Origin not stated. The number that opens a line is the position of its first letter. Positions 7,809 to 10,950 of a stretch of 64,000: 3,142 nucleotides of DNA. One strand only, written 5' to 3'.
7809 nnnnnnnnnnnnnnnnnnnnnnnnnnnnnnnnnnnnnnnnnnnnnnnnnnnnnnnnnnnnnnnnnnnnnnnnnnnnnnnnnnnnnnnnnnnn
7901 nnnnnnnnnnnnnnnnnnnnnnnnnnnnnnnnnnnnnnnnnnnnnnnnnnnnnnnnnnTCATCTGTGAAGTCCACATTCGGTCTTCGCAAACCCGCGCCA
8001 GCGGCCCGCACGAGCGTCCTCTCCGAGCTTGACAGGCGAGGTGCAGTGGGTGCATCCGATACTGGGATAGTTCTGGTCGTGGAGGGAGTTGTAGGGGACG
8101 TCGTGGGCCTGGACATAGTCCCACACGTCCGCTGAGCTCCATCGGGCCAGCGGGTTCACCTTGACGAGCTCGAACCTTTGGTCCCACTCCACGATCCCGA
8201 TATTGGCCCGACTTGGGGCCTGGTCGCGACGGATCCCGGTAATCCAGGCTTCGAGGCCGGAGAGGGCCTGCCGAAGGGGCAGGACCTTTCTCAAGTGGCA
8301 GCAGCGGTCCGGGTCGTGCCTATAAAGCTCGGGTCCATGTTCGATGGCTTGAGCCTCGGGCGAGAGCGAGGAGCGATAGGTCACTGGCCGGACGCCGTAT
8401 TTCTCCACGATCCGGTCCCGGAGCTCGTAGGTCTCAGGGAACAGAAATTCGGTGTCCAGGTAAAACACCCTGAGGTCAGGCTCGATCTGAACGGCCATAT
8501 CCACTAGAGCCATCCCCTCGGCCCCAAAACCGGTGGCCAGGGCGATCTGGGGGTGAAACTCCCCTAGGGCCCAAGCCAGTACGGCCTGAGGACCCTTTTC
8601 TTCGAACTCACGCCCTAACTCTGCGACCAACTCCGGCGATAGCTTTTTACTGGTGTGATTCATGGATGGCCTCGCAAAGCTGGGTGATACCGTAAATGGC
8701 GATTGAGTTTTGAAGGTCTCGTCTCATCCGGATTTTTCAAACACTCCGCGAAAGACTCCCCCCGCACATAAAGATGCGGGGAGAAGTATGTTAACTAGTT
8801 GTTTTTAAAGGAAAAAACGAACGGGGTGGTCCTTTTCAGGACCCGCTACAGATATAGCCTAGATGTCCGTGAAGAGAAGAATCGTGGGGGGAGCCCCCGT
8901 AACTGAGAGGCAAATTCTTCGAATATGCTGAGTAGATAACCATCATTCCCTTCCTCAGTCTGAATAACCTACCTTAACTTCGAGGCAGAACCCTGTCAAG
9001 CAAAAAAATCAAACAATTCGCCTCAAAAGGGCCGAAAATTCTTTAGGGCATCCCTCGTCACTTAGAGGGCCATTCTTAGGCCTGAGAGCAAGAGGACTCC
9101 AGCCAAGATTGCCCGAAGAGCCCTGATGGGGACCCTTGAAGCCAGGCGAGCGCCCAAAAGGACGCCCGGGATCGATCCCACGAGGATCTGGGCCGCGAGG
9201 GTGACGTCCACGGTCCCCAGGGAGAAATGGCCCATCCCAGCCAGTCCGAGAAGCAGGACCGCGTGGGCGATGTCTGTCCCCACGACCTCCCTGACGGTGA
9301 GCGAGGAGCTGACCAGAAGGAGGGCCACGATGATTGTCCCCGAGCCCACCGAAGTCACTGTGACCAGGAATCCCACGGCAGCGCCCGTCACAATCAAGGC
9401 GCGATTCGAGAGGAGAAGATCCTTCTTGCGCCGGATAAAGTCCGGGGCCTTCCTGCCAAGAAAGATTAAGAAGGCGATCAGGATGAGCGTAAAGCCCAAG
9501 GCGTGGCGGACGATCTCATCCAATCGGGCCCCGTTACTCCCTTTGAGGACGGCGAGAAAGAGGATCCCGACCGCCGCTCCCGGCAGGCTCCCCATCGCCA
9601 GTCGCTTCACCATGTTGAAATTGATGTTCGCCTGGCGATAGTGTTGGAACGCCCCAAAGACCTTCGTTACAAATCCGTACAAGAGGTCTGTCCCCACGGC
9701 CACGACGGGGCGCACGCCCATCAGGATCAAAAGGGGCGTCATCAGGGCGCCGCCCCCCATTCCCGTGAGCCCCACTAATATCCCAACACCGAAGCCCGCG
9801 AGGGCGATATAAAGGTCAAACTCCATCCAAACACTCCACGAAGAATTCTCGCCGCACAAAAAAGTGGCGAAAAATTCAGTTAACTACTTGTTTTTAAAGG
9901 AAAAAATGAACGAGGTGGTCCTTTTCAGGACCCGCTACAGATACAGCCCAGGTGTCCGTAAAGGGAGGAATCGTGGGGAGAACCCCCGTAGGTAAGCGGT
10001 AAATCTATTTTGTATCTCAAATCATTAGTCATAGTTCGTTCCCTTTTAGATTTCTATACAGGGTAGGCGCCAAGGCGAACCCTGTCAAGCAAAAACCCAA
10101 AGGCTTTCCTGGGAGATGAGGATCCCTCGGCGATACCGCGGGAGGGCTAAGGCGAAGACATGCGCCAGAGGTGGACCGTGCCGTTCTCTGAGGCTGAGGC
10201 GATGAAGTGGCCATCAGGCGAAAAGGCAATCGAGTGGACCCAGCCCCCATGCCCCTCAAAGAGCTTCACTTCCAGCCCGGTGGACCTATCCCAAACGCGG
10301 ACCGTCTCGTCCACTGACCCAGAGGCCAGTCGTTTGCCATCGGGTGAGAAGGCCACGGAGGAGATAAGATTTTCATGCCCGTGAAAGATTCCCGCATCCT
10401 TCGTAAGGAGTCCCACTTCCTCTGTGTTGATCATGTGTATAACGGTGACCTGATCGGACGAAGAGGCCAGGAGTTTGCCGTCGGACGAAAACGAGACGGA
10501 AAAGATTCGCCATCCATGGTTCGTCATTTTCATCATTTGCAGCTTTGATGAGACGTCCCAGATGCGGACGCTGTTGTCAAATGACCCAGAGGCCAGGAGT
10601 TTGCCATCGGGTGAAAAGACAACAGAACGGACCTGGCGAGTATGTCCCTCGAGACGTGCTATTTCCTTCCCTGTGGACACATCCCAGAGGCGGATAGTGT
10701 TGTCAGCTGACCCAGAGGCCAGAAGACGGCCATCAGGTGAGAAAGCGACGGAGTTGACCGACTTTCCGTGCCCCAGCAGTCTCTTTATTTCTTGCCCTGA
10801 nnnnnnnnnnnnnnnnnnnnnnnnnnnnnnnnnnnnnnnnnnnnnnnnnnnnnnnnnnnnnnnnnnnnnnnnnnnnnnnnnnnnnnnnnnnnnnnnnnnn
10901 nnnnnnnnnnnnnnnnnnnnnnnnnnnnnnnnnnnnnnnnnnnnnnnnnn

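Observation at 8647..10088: Duplicated promoter-plus-leader module upstream of cysH-sir and of the TauE/SafE gene, with a 111-nt block under apparent constraint (candidate unclassified riboswitch or attenuator)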

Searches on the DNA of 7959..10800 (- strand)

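Call 4: search_rna_families(source=window, start=8000, end=10800, threshold=evalue, max_evalue=10, show_alignments=3)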
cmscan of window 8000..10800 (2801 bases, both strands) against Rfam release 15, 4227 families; matches with E-value up to 10: 5.
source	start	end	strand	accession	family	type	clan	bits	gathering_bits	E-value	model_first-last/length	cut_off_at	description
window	8990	9031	-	RF03765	mir-2059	Gene; miRNA;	-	22.1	90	0.39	1-68/68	no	mir-2059 microRNA precursor family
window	8752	8885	-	RF02672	SprX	Gene; sRNA;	-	14.5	80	6.7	1-151/151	no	Small pathogenicity island RNA X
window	9917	9932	+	RF00032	Histone3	Cis-reg;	-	14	34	6.1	6-21/46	no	Histone 3' UTR stem-loop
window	8828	8843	+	RF00032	Histone3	Cis-reg;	-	14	34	6.1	6-21/46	no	Histone 3' UTR stem-loop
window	10059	10095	-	RF00003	U1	Gene; snRNA; splicing;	CL00005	12.2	69.5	5.9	128-165/166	no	U1 spliceosomal RNA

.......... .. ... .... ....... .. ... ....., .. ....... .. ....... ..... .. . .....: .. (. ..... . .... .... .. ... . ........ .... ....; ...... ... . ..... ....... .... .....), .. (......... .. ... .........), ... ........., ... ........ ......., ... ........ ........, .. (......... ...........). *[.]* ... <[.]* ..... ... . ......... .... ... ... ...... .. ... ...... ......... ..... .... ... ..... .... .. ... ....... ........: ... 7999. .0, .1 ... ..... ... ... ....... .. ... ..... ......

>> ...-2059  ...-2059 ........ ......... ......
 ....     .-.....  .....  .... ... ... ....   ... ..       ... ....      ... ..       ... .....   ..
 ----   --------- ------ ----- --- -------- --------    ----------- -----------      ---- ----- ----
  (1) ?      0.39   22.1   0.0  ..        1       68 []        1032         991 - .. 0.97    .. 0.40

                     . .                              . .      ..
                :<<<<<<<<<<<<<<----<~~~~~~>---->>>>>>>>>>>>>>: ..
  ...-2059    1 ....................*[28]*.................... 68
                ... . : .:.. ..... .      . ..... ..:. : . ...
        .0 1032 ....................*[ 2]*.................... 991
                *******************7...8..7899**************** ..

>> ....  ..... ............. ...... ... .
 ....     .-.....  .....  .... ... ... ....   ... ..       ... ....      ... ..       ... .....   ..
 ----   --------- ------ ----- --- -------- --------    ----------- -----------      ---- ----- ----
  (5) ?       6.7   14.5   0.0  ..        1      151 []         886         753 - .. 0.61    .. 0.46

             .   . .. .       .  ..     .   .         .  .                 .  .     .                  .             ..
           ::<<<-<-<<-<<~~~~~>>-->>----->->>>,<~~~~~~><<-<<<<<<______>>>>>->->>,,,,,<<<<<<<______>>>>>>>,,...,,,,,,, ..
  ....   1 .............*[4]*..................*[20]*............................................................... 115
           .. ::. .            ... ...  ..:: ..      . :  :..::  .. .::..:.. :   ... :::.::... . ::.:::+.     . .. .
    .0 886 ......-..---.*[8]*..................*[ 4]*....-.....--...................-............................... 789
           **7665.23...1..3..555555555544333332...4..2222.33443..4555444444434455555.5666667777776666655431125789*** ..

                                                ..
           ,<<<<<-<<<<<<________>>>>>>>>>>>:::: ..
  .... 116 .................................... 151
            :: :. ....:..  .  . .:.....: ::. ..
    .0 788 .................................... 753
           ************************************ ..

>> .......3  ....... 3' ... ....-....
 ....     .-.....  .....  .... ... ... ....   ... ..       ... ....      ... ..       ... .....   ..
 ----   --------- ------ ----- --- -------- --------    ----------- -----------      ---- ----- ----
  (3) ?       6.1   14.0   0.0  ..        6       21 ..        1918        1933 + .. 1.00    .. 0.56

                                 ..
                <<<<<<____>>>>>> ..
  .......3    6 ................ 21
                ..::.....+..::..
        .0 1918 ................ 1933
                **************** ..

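Call 77: search_rna_families(sources=[L004, L006, L008], threshold=evalue, max_evalue=1)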
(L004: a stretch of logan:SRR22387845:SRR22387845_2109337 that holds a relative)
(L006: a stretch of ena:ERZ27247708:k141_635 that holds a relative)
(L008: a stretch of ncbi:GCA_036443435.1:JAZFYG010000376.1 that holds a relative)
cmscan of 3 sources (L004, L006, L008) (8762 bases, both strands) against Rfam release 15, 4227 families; matches with E-value up to 1: 2.
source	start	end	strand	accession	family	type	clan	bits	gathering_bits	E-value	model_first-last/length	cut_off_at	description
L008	2260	2344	+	RF00709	mir-455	Gene; miRNA;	-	21.8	70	0.35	1-84/84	no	mir-455 microRNA precursor family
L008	618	683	+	RF02248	Six3os1_3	Gene; lncRNA;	-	18.9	40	0.22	1-75/75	no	Six3os1 conserved region 3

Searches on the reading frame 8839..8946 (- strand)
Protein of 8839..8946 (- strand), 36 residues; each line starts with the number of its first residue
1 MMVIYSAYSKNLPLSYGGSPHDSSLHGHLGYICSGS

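Call 30: search_protein_families(library=ncbifam, alignment_id=A6, max_evalue=10)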
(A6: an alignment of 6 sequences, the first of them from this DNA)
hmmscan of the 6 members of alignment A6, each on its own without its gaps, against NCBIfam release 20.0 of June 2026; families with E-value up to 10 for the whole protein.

A. member 1, seq(36 aa): 0 families

B. families by the number of members that match (of 6 scanned): 0 families

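Call 31: search_protein_families(library=pfam, alignment_id=A6, max_evalue=10)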
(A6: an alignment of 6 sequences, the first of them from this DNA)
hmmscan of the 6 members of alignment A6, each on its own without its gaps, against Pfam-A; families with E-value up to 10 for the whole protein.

A. member 1, seq(36 aa): 0 families

B. families by the number of members that match (of 6 scanned): 0 families

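Call 74: search_protein_representatives(alignment_id=A10)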
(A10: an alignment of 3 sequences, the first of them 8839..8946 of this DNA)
Query: 3 sequences, 36 profile positions. Proteins with E-value up to 0.001 (for the whole library): 4; up to 1e-10: 0; up to 1e-30: 0. The best 4 are listed.
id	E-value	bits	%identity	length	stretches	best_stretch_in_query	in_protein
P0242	1.1e-05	41.5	-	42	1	9-36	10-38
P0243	3.1e-05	40.0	-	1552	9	10-27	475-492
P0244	4.5e-04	36.3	-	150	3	16-29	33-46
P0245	8.8e-04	35.4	-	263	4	12-24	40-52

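Call 90: search_solved_structures(query=A12, max_evalue=10)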
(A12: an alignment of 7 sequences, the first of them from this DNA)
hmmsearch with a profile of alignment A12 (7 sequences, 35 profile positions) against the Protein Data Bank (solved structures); distinct sequences matched with E-value up to 10: 0.

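Call 96: predict_structure(alignment_id=A10)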
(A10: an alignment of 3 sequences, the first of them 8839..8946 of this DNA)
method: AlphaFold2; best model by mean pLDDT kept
length: 36 residues; sequences in the alignment: 3
mean_pLDDT: 51.7   pTM: 0.12
mean pLDDT of the five models: 51.7, 49.9, 48.4, 42.7, 42.2
residues with pLDDT >= 90: 0; 70-90: 0; 50-70: 30; < 50: 6
segments of 3 or more residues with pLDDT < 50: none
pLDDT, mean of each block of 10 residues (from residue 1): 48 55 52 51
secondary structure, 60 per line:
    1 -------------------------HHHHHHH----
elements in order: H26-32
